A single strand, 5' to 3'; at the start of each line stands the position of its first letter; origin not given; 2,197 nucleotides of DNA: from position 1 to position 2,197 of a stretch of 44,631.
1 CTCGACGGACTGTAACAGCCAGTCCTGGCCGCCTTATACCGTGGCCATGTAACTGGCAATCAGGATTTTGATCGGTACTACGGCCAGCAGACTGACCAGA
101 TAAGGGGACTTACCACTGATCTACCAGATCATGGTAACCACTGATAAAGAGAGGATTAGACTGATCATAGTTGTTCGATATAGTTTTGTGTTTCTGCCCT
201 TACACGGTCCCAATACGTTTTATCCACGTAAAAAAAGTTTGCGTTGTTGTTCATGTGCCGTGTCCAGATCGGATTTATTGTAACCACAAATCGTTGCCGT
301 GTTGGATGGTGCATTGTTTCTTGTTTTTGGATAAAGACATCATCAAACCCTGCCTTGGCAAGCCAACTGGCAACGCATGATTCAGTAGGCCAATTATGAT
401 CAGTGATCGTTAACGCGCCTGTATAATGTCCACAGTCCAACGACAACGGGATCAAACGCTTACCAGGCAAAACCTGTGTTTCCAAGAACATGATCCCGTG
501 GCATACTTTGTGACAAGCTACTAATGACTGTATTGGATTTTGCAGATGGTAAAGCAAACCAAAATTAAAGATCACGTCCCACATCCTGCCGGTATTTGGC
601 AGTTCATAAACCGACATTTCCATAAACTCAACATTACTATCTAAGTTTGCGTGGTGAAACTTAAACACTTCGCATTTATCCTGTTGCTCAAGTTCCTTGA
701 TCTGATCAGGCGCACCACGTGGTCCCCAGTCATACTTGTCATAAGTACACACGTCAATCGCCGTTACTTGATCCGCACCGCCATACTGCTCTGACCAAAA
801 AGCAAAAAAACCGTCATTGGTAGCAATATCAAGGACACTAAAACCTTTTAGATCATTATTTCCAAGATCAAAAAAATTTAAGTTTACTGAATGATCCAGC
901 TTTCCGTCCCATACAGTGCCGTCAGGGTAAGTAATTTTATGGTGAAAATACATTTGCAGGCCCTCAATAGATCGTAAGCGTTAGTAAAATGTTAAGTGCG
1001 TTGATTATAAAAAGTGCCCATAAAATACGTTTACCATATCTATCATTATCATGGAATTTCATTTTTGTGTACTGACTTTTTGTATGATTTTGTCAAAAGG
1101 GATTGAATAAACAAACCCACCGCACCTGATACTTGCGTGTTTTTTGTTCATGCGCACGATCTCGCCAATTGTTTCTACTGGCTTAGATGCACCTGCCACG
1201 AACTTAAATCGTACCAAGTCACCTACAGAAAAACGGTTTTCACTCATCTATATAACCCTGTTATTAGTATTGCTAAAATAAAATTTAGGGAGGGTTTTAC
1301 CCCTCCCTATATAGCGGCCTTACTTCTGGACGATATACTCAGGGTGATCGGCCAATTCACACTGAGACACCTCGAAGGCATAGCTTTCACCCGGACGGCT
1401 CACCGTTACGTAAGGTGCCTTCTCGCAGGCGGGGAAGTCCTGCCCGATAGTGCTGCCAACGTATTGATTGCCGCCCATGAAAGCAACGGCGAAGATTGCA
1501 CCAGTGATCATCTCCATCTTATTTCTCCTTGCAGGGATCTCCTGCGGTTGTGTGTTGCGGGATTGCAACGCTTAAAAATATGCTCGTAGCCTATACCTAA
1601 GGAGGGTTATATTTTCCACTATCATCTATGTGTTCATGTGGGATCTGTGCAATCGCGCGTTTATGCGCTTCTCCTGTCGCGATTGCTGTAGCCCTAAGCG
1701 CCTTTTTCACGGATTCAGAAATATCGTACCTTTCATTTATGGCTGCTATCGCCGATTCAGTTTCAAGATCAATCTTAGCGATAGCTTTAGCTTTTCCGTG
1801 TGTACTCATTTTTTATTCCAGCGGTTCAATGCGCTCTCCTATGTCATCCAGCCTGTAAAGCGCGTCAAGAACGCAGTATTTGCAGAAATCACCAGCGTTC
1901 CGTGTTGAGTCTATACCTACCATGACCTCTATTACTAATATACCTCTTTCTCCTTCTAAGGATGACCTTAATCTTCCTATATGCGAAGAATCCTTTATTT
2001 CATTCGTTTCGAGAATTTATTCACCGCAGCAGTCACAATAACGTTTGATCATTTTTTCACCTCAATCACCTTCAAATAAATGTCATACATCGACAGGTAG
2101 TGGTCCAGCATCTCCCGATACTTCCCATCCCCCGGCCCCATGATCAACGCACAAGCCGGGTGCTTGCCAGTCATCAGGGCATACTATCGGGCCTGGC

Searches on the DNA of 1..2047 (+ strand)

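Call 104: search_dna_similar(query=window:1-2047:+, collection=ecoli_genomes, mode=near, max_rows=5)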
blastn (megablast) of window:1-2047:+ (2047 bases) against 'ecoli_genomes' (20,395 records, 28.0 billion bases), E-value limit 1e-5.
No match.
